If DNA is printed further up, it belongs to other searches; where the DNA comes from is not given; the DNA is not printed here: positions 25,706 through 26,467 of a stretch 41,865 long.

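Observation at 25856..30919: Rrf2-headed sulfur-trafficking operon: Thi4, NifS/IscS, ThiS-like GG carrier, TtuA-like, LarE-like and MOSC on one strand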

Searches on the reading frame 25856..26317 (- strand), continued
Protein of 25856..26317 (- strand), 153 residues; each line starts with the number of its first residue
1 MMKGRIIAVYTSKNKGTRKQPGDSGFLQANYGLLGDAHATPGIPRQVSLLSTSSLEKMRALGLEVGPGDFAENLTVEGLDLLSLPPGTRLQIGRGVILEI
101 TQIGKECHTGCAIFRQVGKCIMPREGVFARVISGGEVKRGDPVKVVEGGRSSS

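Call 76: fold_search(model_id=the predicted structure, library=pdb)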
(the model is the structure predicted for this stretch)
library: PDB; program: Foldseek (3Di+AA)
matches with E <= 10: 636; with E <= 0.001: 13
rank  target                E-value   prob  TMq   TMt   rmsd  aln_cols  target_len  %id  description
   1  1oru_A                5.8e-08  1.00  0.79  0.67   4.1       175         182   20  Crystal Structure of APC1665, YUAD protein from Bacillus subtilis (released 2003-09-23)
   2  5yhh                  4.0e-07  1.00  0.74  0.59   3.3       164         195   18  Crystal structure of YiiM from Geobacillus stearothermophilus (released 2018-03-07)
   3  1o67_C                7.4e-07  1.00  0.68  0.51   4.3       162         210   22  Crystal structure of an hypothetical protein (released 2003-11-11)
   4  1o67_B                1.0e-06  1.00  0.66  0.49   4.5       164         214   22  Crystal structure of an hypothetical protein (released 2003-11-11)
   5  1o65_A                1.2e-06  1.00  0.68  0.49   4.5       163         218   23  Crystal structure of an hypothetical protein (released 2003-11-11)
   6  1o65_B                1.3e-06  1.00  0.70  0.51   4.7       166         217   22  Crystal structure of an hypothetical protein (released 2003-11-11)
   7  5yhi_A                1.3e-06  1.00  0.66  0.52   4.3       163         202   21  Crystal structure of YiiM from Escherichia coli (released 2018-03-07)
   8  1o67_A                1.4e-06  1.00  0.67  0.50   4.7       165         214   22  Crystal structure of an hypothetical protein (released 2003-11-11)
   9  1o65_C                2.0e-06  1.00  0.69  0.50   4.6       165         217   23  Crystal structure of an hypothetical protein (released 2003-11-11)
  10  5yhi_B                5.9e-06  1.00  0.66  0.52   4.3       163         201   21  Crystal structure of YiiM from Escherichia coli (released 2018-03-07)
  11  29aj                  1.7e-04  1.00  0.48  0.18   5.7       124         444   21  Crystal Structure of the human mARC1 M187K variant (released 2026-03-18)
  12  7p41                  2.6e-04  1.00  0.48  0.18   6.1       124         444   21  Crystal Structure of human mARC1 A165T Variant (released 2021-08-18)
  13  6fw2                  1.0e-03  1.00  0.48  0.18   5.7       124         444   21  Crystal Structure of human mARC1 (released 2018-10-31)
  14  8edt_A                2.9e-03  1.00  0.44  0.16   5.9       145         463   13  E. coli Pyruvate kinase (PykF) T462I (released 2022-11-16)
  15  6ech_C                5.1e-03  1.00  0.42  0.14   6.5       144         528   14  Pyruvate Kinase Isoform L-type with phosphorylated Ser12 (pS12) in complex with FBP (released 2019-12-04)
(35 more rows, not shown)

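Call 89: find_encoding_contigs(protein=P0121, flank=8000, max_places=2)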
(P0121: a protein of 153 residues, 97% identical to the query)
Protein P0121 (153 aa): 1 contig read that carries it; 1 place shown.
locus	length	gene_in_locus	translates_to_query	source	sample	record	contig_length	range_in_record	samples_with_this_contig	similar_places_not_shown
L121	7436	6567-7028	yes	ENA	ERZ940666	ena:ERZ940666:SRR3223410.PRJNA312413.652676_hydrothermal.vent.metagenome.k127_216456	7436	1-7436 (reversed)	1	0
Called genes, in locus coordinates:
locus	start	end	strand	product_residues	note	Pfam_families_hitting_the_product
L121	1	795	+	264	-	?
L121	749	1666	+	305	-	PF02445:NadA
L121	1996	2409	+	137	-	PF02082:Rrf2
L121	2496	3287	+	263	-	PF01946:Thi4, PF00070:Pyr_redox (faint), PF00890:FAD_binding_2 (weak), PF01266:DAO, PF01494:FAD_binding_3 (weak), PF07992:Pyr_redox_2 (weak), PF12831:FAD_oxidored, PF13450:NAD_binding_8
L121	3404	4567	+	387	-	PF00266:Aminotran_5, PF01041:DegT_DnrJ_EryC1, PF01212:Beta_elim_lyase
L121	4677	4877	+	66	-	-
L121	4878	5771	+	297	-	PF22082:TtuA_LIM_N, PF01171:ATP_bind_3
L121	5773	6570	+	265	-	-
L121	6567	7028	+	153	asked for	PF03473:MOSC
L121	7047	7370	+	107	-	PF02597:ThiS (weak)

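Call 92: search_protein_families(library=pfam, proteins=[L121:7047-7370:+], max_evalue=0.1)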
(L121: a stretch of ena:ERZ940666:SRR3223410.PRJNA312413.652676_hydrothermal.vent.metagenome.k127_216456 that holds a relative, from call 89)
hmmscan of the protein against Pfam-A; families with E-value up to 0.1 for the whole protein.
L121:7047-7370:+ (107 aa): 1 family
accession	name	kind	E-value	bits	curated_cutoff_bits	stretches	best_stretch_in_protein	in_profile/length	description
PF02597.26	ThiS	-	1.3e-06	29.2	22.5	1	25-107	15-76/76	ThiS family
